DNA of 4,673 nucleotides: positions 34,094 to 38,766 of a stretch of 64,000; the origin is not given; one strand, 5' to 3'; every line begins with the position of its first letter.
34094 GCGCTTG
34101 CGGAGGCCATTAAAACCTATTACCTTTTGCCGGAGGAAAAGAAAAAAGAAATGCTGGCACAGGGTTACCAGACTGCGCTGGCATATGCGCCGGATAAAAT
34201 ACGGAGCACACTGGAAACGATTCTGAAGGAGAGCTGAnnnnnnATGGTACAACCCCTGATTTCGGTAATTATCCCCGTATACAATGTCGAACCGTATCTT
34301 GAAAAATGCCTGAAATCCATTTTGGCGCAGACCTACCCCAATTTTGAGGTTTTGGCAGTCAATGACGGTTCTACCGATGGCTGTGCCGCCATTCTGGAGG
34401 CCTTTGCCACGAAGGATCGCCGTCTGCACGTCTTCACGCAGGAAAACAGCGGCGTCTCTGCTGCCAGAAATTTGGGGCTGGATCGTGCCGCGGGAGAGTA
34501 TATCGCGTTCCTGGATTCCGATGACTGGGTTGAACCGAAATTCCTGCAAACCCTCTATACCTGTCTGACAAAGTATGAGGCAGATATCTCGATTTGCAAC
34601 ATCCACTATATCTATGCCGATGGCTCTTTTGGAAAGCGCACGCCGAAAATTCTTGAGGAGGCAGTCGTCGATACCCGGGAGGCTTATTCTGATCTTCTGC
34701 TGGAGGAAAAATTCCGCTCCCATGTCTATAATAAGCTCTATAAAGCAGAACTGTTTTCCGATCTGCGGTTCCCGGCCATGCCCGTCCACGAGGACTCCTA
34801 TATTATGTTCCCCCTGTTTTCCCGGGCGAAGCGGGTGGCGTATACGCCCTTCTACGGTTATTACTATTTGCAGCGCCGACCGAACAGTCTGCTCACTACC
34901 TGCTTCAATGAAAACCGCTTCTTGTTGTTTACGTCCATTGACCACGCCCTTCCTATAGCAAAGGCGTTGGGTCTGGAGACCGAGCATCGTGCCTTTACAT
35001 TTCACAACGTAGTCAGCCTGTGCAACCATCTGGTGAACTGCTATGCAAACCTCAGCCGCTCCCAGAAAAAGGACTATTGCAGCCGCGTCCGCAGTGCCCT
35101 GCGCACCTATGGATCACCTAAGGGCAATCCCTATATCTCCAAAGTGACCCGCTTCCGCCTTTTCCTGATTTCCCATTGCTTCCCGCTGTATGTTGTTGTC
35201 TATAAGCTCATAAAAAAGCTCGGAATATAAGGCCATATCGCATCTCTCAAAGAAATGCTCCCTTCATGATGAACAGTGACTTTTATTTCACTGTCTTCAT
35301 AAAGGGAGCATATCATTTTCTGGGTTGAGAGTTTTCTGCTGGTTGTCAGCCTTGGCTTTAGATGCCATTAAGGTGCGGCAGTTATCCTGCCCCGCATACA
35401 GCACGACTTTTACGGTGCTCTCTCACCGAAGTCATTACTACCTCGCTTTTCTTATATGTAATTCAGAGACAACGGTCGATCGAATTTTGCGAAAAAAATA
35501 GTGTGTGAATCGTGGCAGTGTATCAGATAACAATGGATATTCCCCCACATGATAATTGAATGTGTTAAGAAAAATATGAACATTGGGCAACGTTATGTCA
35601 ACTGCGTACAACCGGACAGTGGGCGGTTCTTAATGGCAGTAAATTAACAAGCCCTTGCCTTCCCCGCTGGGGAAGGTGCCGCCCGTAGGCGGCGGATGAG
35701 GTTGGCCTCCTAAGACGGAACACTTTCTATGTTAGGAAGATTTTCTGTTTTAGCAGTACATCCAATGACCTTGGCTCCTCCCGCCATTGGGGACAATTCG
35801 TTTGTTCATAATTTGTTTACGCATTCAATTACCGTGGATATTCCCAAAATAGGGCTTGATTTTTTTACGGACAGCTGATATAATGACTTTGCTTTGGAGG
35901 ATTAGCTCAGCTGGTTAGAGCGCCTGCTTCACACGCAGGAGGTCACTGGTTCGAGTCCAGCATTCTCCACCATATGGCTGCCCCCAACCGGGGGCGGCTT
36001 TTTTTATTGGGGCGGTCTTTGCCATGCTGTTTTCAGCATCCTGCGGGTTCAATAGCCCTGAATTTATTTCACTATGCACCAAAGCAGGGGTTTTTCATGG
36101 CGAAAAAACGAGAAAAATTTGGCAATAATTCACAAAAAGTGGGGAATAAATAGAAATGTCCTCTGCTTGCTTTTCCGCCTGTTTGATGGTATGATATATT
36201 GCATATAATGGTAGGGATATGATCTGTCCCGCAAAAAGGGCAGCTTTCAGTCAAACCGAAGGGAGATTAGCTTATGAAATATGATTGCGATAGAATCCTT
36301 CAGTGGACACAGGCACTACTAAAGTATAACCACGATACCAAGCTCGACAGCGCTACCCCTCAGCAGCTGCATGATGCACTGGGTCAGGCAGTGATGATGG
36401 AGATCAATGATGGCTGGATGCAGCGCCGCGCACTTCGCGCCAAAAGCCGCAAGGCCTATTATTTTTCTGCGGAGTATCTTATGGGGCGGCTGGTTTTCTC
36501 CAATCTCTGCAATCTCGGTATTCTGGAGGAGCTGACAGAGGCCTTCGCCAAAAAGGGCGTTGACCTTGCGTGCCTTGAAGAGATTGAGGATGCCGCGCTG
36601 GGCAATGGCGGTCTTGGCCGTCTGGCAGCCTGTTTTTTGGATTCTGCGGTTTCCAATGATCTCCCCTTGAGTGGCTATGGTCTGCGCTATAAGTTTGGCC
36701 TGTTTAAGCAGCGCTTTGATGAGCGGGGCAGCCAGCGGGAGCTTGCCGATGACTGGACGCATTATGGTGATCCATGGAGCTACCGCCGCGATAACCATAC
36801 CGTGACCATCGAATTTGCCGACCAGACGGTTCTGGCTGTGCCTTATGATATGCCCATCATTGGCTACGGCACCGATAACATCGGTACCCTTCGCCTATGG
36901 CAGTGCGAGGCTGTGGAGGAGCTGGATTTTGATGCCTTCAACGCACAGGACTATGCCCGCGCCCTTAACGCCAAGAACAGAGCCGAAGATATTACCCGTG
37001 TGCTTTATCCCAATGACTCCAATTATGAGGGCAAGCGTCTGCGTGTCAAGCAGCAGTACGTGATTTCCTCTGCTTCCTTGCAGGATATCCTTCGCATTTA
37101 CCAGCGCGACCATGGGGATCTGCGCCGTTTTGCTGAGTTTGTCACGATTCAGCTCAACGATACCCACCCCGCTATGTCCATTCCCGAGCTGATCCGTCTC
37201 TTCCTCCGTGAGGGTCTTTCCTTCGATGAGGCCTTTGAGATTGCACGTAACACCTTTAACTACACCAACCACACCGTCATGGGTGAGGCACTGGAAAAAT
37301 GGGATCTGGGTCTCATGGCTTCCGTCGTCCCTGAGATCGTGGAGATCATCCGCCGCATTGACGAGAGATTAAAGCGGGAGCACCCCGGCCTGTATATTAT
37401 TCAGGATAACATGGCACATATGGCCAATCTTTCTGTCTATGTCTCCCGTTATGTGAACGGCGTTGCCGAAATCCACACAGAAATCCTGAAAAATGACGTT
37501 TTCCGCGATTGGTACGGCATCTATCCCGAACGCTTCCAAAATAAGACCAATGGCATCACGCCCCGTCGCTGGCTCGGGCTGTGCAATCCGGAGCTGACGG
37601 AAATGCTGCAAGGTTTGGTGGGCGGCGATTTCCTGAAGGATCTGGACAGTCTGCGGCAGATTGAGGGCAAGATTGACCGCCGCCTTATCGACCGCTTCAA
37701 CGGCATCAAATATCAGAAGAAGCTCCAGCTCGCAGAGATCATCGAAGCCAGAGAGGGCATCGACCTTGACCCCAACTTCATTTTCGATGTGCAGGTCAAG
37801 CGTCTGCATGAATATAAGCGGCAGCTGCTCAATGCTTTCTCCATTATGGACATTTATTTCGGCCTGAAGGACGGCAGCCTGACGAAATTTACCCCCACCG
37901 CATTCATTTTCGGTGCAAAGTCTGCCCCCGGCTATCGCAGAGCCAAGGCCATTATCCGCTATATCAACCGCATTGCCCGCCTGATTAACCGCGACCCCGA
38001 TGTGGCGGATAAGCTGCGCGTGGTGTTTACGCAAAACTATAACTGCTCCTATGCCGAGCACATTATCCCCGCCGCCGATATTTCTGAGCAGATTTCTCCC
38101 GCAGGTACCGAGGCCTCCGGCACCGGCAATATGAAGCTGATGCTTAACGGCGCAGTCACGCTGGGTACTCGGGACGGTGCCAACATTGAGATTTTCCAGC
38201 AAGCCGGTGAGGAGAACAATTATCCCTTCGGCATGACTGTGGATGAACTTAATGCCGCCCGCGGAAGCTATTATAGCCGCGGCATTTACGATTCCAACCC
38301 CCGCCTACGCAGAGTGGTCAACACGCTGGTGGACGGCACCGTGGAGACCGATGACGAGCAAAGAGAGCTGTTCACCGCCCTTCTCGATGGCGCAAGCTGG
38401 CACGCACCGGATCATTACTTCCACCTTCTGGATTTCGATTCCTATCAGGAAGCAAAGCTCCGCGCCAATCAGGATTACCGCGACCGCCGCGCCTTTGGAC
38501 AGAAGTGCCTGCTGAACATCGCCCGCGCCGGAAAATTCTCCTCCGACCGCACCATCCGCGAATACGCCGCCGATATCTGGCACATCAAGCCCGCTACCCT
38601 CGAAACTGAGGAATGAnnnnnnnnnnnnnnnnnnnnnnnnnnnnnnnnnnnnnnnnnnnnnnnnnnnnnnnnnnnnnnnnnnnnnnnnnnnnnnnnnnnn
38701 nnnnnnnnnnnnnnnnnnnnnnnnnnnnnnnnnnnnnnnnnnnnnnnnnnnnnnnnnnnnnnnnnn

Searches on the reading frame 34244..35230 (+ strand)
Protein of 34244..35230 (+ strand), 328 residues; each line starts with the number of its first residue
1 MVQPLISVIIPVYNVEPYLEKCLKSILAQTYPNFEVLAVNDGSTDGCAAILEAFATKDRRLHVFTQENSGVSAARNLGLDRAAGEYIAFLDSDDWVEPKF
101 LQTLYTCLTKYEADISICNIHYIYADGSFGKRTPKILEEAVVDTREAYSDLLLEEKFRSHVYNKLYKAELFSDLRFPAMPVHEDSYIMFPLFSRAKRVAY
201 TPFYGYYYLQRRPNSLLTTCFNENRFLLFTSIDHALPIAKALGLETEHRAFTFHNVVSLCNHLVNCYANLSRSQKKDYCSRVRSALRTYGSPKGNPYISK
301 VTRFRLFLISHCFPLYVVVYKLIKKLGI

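Call 27: search_protein_families(library=pfam, proteins=[window:34244-35230:+])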
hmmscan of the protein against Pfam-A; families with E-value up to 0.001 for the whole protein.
window:34244-35230:+ (328 aa): 3 families
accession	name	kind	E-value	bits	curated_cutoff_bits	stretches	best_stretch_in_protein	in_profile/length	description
PF00535.33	Glycos_transf_2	-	3.5e-42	144.6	23.3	1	7-171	1-164/168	Glycosyl transferase family 2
PF13641.12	Glyco_tranf_2_3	-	1.2e-13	52.1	27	1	4-108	2-111/230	Glycosyltransferase like family 2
PF10111.15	Glyco_tranf_2_2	-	3.6e-13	50.1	27.3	1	7-104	1-102/276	Glycosyltransferase like family 2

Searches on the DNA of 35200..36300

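Call 63: search_rna_families(source=window, start=35200, end=36300, threshold=evalue, max_evalue=1)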
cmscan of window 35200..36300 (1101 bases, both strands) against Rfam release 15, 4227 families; matches with E-value up to 1: 6.
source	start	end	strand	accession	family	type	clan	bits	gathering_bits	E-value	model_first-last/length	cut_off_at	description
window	35896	35969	+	RF00005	tRNA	Gene; tRNA;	CL00001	63.9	29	2.6e-13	1-71/71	no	tRNA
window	35249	35317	+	RF04254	mir-1677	Gene; miRNA;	-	25.6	84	0.015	1-76/76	no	mir-1677 microRNA precursor family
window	35249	35317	-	RF04254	mir-1677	Gene; miRNA;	-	21.2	84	0.26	1-76/76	no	mir-1677 microRNA precursor family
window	35251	35313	-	RF03601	MIR7993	Gene; miRNA;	-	20.9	100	0.71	1-138/138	no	MIR7993 microRNA precursor family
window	35945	36005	+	RF02270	nse_sRNA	Gene;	-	20.5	75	0.94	1-73/73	no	Neisseria sigma-E sRNA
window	36105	36177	+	RF01952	SOX2OT_exon2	Gene; lncRNA;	-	16.9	45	0.39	1-69/69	no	SOX2 overlapping transcript exon 2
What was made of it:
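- Tried and rejected: Nothing credible lies in the free DNA left of R4 (call 63).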

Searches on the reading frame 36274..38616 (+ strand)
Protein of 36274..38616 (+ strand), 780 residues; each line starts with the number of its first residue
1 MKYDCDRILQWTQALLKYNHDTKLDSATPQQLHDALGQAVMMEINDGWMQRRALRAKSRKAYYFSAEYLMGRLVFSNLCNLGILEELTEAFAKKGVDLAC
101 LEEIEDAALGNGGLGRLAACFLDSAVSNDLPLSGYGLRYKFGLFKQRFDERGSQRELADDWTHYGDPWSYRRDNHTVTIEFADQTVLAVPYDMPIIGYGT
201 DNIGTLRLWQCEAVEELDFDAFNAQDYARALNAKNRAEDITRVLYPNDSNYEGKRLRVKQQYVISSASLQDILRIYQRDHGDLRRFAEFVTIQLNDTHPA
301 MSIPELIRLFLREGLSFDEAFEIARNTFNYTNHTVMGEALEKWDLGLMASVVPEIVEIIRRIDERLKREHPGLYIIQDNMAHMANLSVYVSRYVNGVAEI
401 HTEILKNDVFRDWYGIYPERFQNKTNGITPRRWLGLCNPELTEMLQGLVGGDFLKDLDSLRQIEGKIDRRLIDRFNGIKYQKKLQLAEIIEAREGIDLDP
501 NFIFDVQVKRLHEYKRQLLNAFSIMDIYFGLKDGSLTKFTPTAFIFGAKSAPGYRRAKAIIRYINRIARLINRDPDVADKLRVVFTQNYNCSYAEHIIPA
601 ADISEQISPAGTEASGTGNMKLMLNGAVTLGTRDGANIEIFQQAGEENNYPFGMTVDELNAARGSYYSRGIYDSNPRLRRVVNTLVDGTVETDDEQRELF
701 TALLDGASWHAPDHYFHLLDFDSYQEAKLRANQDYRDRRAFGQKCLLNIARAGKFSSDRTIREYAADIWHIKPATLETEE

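Call 27: search_protein_families(library=pfam, proteins=[window:36274-38616:+])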
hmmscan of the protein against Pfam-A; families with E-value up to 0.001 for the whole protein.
window:36274-38616:+ (780 aa): 1 family
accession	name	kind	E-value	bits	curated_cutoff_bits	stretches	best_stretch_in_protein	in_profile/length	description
PF00343.26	Phosphorylase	-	1.4e-271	903.3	27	1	93-771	3-713/713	Carbohydrate phosphorylase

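Call 28: find_homologous_proteins(query=window:36274-38616:+, max_evalue=1e-100)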
Query window:36274-38616:+ (780 aa): 7999 proteins with E <= 1e-100 among 8000 candidates; the best 120 are listed.
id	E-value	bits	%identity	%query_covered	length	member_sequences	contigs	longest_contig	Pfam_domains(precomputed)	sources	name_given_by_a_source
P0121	0.0e+0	1641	90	100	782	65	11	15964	PF00343.27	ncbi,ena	-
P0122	0.0e+0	1622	89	100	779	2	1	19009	PF00343.27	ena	-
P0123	0.0e+0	1593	87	100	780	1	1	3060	PF00343.27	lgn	-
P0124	0.0e+0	1488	82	100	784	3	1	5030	PF00343.27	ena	-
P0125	0.0e+0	1440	79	100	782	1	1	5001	PF00343.27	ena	-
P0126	0.0e+0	1436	79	100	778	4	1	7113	PF00343.27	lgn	-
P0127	0.0e+0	1424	79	99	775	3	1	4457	PF00343.27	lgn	-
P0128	0.0e+0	1410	78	99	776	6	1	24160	PF00343.27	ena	-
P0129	0.0e+0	1350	74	99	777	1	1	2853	PF00343.27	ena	-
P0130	0.0e+0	1343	73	99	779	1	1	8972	PF00343.27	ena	-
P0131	0.0e+0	1340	74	99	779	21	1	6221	PF00343.27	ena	-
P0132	0.0e+0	1339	73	99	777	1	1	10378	PF00343.27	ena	-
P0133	0.0e+0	1339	73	99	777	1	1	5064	PF00343.27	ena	-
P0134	0.0e+0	1339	73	99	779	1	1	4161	PF00343.27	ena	-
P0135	0.0e+0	1339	73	99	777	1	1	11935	PF00343.27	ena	-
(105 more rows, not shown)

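Call 29: find_encoding_contigs(protein=P0121, flank=10000, max_places=10)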
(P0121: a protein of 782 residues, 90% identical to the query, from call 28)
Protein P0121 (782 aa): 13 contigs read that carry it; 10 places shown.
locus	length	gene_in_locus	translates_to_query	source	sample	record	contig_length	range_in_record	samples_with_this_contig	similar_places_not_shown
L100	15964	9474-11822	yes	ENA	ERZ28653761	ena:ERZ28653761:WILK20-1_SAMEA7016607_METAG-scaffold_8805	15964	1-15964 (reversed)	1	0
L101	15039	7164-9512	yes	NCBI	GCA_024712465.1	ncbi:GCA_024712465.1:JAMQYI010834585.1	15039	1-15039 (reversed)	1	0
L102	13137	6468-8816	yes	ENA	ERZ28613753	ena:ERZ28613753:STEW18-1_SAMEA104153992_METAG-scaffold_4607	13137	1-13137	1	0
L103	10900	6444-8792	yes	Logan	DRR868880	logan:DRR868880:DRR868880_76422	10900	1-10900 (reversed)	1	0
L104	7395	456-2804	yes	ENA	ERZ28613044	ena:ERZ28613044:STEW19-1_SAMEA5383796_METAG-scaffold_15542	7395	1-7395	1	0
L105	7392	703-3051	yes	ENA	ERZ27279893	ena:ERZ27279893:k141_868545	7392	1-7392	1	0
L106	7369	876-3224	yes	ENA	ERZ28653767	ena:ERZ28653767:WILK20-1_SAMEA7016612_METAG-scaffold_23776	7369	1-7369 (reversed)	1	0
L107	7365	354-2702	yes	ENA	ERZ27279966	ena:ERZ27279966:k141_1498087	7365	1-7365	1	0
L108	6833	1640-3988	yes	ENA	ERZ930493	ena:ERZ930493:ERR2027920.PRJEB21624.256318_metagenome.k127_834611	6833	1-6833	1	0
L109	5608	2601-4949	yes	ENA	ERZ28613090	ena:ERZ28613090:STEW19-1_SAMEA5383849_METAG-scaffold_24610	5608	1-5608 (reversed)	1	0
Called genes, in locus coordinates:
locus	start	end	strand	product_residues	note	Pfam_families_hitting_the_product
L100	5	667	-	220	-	PF01813:ATP-synt_D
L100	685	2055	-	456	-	PF02874:ATP-synt_ab_N (weak), PF00006:ATP-synt_ab, PF22919:ATP-synt_VA_C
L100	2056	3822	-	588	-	PF02874:ATP-synt_ab_N, PF16886:ATP-synt_ab_Xtn, PF00006:ATP-synt_ab, PF22919:ATP-synt_VA_C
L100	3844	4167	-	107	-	PF01990:ATP-synt_F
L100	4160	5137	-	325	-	PF01992:vATP-synt_AC39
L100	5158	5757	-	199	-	PF01991:vATP-synt_E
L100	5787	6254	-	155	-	PF00137:ATP-synt_C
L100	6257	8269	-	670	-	PF01496:V_ATPase_I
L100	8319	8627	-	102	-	-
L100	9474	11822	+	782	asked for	PF00343:Phosphorylase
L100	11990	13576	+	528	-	PF03062:MBOAT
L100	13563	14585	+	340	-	PF27429:LB_356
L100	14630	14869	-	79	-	-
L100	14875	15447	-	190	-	PF11667:DUF3267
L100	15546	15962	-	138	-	?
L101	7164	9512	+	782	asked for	PF00343:Phosphorylase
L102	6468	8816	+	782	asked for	PF00343:Phosphorylase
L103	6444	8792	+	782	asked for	PF00343:Phosphorylase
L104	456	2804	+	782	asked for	PF00343:Phosphorylase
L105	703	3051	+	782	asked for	PF00343:Phosphorylase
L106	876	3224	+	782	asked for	PF00343:Phosphorylase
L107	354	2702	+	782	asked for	PF00343:Phosphorylase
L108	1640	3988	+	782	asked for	PF00343:Phosphorylase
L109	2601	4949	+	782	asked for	PF00343:Phosphorylase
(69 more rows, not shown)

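Call 30: find_encoding_contigs(protein=P0122, flank=10000, max_places=10)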
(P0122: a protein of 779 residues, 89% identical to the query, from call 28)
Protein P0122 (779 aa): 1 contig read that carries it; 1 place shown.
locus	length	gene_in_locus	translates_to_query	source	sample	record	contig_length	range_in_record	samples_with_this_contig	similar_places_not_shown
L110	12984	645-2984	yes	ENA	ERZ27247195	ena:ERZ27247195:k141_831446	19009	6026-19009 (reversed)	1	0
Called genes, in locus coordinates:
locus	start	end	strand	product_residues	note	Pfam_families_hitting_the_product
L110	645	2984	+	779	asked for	PF00343:Phosphorylase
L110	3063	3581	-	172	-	-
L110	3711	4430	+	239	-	-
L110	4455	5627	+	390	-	-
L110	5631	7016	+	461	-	PF03062:MBOAT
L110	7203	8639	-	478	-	PF00587:tRNA-synt_2b, PF03129:HGTP_anticodon, PF09180:ProRS-C_1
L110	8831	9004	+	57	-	-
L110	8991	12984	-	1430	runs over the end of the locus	PF13385:Laminin_G_3, PF00395:SLH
